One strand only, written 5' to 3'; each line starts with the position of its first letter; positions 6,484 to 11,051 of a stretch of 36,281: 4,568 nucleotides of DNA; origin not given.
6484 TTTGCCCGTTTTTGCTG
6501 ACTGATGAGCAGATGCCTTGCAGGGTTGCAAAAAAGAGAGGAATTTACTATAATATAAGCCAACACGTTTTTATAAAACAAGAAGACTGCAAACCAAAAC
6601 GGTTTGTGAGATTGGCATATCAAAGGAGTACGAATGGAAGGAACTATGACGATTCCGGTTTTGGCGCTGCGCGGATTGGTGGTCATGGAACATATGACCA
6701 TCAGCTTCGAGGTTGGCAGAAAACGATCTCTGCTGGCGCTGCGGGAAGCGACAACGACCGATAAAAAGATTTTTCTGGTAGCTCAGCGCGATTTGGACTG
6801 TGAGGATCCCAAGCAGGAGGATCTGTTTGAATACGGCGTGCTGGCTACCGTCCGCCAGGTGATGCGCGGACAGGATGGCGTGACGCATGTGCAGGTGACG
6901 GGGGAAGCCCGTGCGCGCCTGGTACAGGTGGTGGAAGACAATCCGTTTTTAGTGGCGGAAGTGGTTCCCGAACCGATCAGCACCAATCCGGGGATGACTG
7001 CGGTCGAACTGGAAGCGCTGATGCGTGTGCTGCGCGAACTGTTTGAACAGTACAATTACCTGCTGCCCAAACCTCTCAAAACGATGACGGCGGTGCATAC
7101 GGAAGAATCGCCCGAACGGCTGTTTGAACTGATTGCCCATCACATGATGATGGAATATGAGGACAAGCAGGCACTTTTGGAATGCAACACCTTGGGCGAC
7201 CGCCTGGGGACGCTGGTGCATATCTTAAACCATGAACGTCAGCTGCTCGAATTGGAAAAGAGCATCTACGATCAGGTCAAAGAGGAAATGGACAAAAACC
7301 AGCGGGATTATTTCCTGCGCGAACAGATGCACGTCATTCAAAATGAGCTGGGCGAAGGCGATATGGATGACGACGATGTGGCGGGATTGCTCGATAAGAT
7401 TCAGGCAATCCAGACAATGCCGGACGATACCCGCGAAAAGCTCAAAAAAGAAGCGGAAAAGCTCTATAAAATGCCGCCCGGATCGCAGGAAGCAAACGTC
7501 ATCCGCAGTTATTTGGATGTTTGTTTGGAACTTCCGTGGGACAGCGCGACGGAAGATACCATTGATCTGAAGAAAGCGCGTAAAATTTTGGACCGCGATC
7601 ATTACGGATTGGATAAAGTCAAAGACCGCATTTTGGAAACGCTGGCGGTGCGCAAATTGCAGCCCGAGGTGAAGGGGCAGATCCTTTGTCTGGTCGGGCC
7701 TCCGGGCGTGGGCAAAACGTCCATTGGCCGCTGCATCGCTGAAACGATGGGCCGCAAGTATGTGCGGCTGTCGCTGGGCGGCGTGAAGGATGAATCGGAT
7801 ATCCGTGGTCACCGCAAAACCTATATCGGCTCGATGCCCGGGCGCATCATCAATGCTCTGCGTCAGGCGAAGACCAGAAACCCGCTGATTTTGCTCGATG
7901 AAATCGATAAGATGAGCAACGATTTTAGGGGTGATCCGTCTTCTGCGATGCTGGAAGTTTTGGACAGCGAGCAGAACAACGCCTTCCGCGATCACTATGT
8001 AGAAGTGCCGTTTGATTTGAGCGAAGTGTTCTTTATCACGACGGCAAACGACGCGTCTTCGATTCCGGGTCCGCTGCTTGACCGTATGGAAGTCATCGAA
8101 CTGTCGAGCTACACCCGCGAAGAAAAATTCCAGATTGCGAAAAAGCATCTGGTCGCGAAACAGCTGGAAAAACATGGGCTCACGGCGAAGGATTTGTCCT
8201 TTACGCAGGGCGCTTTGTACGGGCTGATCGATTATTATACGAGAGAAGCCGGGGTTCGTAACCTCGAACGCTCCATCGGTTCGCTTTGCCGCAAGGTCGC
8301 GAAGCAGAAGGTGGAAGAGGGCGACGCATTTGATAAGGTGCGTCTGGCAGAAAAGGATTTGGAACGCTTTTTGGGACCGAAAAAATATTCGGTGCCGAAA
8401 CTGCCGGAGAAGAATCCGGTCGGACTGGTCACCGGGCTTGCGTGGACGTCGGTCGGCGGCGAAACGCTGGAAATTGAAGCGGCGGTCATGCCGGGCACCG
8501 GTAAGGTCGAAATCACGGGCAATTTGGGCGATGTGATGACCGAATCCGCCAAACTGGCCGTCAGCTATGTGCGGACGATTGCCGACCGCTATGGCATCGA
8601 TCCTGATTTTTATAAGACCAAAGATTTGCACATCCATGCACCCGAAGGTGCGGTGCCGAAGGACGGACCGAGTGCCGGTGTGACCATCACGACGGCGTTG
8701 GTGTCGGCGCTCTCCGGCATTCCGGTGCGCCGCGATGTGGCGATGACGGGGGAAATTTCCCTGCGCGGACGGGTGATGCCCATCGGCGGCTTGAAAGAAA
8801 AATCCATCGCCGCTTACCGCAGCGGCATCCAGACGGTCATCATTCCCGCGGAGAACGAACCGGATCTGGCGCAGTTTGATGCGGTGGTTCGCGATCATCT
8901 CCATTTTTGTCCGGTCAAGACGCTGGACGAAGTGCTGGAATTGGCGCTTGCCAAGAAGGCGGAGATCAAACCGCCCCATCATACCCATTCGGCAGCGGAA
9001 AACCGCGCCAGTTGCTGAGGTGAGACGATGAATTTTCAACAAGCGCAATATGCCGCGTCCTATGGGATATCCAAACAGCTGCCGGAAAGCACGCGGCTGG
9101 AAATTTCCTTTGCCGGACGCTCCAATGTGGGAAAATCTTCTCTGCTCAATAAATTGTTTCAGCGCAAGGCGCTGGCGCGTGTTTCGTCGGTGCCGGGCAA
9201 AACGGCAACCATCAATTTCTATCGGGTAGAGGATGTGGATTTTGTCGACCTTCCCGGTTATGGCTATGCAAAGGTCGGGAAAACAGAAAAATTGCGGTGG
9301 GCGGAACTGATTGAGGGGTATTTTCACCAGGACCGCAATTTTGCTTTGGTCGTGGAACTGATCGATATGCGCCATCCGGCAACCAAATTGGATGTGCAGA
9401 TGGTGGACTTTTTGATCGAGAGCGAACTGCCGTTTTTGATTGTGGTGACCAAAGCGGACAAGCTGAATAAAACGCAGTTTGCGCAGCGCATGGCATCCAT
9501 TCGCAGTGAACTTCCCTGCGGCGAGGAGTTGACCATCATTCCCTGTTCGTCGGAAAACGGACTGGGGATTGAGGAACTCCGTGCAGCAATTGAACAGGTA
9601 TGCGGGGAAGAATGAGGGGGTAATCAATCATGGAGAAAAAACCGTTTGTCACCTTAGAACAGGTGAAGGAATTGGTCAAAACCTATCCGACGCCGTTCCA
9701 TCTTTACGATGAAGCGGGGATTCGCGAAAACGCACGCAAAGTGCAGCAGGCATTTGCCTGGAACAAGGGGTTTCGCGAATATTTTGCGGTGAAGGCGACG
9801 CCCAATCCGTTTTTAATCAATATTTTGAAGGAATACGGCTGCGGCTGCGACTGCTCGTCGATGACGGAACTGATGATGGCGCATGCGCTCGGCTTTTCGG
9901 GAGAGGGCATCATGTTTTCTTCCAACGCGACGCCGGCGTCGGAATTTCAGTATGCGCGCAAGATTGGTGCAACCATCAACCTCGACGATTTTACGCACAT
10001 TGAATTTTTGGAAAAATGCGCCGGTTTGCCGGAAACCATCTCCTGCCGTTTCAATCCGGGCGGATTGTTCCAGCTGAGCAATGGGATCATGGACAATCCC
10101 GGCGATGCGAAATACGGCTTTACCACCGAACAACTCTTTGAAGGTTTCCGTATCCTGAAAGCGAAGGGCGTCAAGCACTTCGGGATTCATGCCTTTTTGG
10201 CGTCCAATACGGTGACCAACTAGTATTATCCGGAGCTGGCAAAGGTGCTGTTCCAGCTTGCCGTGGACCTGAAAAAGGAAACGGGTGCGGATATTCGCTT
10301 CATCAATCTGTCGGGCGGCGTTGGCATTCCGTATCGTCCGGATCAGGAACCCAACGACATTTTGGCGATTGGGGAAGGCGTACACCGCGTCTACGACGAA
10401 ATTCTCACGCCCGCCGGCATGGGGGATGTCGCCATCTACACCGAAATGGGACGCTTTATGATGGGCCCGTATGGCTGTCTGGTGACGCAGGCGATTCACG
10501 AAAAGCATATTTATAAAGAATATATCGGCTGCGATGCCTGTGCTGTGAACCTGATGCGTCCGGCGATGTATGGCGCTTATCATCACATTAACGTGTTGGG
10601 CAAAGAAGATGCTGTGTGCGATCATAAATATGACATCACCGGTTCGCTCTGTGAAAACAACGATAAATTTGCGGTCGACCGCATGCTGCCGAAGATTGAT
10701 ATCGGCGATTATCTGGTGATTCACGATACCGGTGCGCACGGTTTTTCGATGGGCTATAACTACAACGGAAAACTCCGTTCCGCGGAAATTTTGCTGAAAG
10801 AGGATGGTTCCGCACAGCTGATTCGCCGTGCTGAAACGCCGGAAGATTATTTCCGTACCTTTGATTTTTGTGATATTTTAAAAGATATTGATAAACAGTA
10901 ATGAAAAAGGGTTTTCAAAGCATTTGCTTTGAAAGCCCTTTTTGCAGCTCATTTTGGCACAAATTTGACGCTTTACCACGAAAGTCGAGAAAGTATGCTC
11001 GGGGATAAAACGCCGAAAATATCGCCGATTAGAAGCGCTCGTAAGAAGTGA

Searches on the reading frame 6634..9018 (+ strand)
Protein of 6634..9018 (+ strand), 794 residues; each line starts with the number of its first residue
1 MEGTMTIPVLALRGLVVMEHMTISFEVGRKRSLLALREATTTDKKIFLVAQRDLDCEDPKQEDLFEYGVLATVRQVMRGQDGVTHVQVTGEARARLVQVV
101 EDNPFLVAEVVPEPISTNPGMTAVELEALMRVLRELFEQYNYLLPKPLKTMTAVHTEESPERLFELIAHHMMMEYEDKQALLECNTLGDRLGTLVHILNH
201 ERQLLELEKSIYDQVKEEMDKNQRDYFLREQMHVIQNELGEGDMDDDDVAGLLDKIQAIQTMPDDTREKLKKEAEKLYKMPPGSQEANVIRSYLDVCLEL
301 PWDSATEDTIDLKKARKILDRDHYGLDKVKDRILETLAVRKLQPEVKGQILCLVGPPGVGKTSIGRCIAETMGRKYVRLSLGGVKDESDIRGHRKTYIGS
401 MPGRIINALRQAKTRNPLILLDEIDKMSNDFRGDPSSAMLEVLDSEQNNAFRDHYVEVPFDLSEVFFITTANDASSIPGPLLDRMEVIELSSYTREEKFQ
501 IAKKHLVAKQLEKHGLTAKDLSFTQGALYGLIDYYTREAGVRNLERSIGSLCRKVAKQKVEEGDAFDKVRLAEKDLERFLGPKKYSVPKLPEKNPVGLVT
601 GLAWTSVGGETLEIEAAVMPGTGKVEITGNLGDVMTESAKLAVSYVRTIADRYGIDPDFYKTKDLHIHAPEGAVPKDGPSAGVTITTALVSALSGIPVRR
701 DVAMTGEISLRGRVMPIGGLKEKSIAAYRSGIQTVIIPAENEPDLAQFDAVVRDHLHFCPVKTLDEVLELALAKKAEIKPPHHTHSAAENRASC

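Call 8: search_protein_families(library=pfam, proteins=[window:6634-9018:+])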
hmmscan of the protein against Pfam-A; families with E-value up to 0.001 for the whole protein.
window:6634-9018:+ (794 aa): 11 families
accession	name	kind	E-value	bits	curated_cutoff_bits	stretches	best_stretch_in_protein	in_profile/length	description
PF05362.19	Lon_C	-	1.4e-86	289.8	21.1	1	572-773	3-204/205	Lon protease (S16) C-terminal proteolytic domain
PF02190.22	LON_substr_bdg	-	9.4e-39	133.8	28.7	1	6-200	1-200/200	ATP-dependent protease La (LON) substrate-binding domain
PF00004.35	AAA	-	1.5e-24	87.4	21.2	1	351-489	1-127/131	ATPase family associated with various cellular activities (AAA)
PF22667.2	Lon_lid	-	2.5e-22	78.7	27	1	512-563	1-52/57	Lon protease AAA+ ATPase lid domain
PF13541.12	ChlI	-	2.5e-07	31.1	27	1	615-741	2-121/121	Subunit ChlI of Mg-chelatase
PF07728.20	AAA_5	-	1.9e-06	28.3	22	1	351-432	2-83/139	AAA domain (dynein-related subfamily)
PF13401.12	AAA_22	-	3.5e-05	24.5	27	1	348-445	5-106/130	AAA domain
PF20720.3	nSTAND3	-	9.4e-05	22.6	27.2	0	349-374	18-43/155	Novel STAND NTPase 3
PF08298.17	AAA_PrkA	-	0.00014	21.5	25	1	317-373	55-110/358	PrkA AAA domain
PF13191.12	AAA_16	-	0.00018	22.5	32.6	0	346-381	24-57/167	AAA ATPase domain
PF05496.18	RuvB_N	-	0.00046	20.4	27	0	322-384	8-69/159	Holliday junction DNA helicase RuvB P-loop domain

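Call 46: find_encoding_contigs(protein=window:6634-9018:+, flank=10000, max_places=10)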
Protein window:6634-9018:+ (794 aa): 1 contig read that carries it; 1 place shown.
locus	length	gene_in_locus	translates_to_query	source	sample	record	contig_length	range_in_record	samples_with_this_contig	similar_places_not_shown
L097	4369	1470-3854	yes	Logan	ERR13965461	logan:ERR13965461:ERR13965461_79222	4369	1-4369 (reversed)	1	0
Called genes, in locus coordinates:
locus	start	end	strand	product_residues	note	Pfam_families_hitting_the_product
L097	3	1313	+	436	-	?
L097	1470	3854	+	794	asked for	PF02190:LON_substr_bdg, PF00004:AAA, PF07728:AAA_5 (weak), PF22667:Lon_lid, PF05362:Lon_C, PF13541:ChlI (weak)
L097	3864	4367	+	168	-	?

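Call 54: find_homologous_proteins(query=window:6634-9018:+, max_evalue=1e-100)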
Query window:6634-9018:+ (794 aa): 8000 proteins with E <= 1e-100 among 8000 candidates; the best 120 are listed.
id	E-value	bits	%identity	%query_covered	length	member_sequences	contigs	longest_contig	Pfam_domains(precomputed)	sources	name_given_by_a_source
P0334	0.0e+0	1767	99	100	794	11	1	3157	PF02190.23,PF05362.20,PF00004.36,PF22667.3,PF07728.21,PF13541.13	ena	-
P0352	0.0e+0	1222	71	97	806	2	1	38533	PF02190.23,PF05362.20,PF00004.36,PF13401.13,PF22667.3,PF07728.21,PF13541.13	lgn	-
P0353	0.0e+0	1192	68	99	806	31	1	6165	PF02190.23,PF05362.20,PF00004.36,PF13401.13,PF22667.3,PF07728.21,PF13541.13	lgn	-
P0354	0.0e+0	1188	69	97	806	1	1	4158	PF02190.23,PF05362.20,PF00004.36,PF13401.13,PF22667.3,PF07728.21,PF13541.13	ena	-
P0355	0.0e+0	1187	69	97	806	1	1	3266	PF02190.23,PF05362.20,PF00004.36,PF13401.13,PF22667.3,PF07728.21,PF13541.13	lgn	-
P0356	0.0e+0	1186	69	97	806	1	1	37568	PF02190.23,PF05362.20,PF00004.36,PF13401.13,PF22667.3,PF07728.21,PF13541.13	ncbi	-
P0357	0.0e+0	1186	69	97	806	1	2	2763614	PF02190.23,PF05362.20,PF00004.36,PF13401.13,PF22667.3,PF07728.21,PF13541.13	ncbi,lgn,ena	-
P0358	0.0e+0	1174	68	97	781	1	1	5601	PF02190.23,PF05362.20,PF00004.36,PF22667.3,PF07728.21,PF13541.13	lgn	-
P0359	0.0e+0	1172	67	98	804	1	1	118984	PF02190.23,PF05362.20,PF00004.36,PF13401.13,PF22667.3,PF07728.21,PF13541.13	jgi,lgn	jgi:ATP-dependent Lon protease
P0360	0.0e+0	1169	68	97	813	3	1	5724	PF02190.23,PF05362.20,PF00004.36,PF13401.13,PF22667.3,PF07728.21,PF13541.13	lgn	-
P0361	0.0e+0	1168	67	97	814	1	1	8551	PF02190.23,PF05362.20,PF00004.36,PF13401.13,PF22667.3,PF07728.21,PF13541.13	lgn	-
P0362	0.0e+0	1157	67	97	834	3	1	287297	PF02190.23,PF05362.20,PF00004.36,PF13401.13,PF22667.3,PF07728.21,PF13541.13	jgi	jgi:ATP-dependent Lon protease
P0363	0.0e+0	1152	67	97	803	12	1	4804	PF02190.23,PF05362.20,PF00004.36,PF22667.3,PF07728.21,PF13541.13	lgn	-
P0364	0.0e+0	1152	67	96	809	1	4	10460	PF02190.23,PF05362.20,PF00004.36,PF13401.13,PF22667.3,PF07728.21,PF13541.13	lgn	-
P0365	0.0e+0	1145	68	96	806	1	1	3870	PF02190.23,PF05362.20,PF00004.36,PF13401.13,PF22667.3,PF07728.21,PF20720.4,PF13541.13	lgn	-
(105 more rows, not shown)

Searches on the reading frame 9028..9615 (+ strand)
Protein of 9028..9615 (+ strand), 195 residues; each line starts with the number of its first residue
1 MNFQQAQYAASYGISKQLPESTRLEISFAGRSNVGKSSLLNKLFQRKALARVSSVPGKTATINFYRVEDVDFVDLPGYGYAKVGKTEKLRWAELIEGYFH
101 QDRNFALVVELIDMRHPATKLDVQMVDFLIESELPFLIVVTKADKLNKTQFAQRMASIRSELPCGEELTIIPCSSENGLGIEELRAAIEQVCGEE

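Call 8: search_protein_families(library=pfam, proteins=[window:9028-9615:+])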
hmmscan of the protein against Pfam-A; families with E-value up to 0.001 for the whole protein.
window:9028-9615:+ (195 aa): 6 families
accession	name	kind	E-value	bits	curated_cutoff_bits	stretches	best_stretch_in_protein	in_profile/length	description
PF01926.29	MMR_HSR1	-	4.9e-19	68.9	21.9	1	26-142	2-113/113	50S ribosome-binding GTPase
PF02421.24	FeoB_N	-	2.1e-12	47.3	27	1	25-188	2-156/156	Ferrous iron transport protein B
PF03193.22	RsgA_GTPase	-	4.3e-08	33.6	30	1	26-54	109-139/174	RsgA GTPase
PF00350.29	Dynamin_N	-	3.2e-07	31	27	0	65-141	98-165/168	Dynamin family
PF00009.33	GTP_EFTU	-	2.7e-05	24.3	26.5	0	114-190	102-184/188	Elongation factor Tu GTP binding domain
PF09439.16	SRPRB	-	0.0009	19.1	25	0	26-78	6-56/178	Signal recognition particle receptor beta subunit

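Call 21: find_encoding_contigs(protein=window:9028-9615:+, flank=10000, max_places=8)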
Protein window:9028-9615:+ (195 aa): no gene with exactly this product is on record in the collection.

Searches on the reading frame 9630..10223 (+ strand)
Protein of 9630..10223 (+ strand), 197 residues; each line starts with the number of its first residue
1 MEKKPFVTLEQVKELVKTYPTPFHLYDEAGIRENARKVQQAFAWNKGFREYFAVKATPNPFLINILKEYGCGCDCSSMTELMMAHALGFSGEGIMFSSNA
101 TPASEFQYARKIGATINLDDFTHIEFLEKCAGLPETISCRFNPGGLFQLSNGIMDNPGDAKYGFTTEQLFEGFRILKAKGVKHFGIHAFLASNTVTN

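Call 8: search_protein_families(library=pfam, proteins=[window:9630-10223:+])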
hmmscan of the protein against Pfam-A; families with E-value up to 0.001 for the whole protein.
window:9630-10223:+ (197 aa): 1 family
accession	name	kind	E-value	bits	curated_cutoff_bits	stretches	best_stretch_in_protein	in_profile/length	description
PF02784.22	Orn_Arg_deC_N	-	9.8e-20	71.4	23.4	1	30-193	3-164/247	Pyridoxal-dependent decarboxylase, pyridoxal binding domain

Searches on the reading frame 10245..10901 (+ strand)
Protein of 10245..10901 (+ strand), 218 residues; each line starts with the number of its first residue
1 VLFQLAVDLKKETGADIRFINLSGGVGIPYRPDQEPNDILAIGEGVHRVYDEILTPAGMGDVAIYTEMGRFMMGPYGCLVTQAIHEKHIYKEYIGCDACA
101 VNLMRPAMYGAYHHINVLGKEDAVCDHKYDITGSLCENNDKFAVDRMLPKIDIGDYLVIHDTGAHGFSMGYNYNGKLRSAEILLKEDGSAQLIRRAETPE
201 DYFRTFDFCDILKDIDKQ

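Call 8: search_protein_families(library=pfam, proteins=[window:10245-10901:+])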
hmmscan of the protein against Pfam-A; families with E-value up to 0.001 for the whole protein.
window:10245-10901:+ (218 aa): 2 families
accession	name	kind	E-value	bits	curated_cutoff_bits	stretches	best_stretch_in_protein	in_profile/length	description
PF00278.28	Orn_DAP_Arg_deC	-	6.7e-18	65.2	23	1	75-163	6-95/95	Pyridoxal-dependent decarboxylase, C-terminal sheet domain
PF02784.22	Orn_Arg_deC_N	-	0.00015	21.7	23.4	1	8-73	183-246/247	Pyridoxal-dependent decarboxylase, pyridoxal binding domain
